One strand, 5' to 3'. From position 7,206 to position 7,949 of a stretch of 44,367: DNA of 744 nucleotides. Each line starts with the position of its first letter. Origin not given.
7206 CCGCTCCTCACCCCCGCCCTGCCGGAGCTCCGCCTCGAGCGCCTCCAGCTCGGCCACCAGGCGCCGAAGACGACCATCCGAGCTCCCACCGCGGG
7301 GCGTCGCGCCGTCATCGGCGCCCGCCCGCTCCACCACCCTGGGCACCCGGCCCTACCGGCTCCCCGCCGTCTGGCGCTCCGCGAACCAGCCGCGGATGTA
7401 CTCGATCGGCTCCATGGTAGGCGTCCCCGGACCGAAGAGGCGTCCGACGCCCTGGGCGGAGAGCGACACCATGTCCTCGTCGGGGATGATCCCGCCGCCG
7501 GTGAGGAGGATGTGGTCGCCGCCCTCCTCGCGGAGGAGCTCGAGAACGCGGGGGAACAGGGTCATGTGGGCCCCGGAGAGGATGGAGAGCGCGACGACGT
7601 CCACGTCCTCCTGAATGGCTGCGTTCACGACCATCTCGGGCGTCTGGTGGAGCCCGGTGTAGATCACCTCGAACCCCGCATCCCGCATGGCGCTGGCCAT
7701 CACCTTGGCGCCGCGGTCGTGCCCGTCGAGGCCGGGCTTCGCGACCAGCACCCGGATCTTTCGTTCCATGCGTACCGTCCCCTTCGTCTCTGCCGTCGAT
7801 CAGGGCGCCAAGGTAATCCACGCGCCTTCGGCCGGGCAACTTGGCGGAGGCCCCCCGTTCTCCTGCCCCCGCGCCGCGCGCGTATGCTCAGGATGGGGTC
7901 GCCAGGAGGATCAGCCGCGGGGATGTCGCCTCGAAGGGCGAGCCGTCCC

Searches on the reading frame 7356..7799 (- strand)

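Call 80: search_protein_families(library=pfam, proteins=[window:7356-7799:-], max_evalue=0.00001)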
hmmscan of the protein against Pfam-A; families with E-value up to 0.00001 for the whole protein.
window:7356-7799:- (148 aa): 1 family
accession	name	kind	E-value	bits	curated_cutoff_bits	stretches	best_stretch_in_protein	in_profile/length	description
PF02310.24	B12-binding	-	6.2e-24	84.6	32.1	1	16-130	2-118/121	B12 binding domain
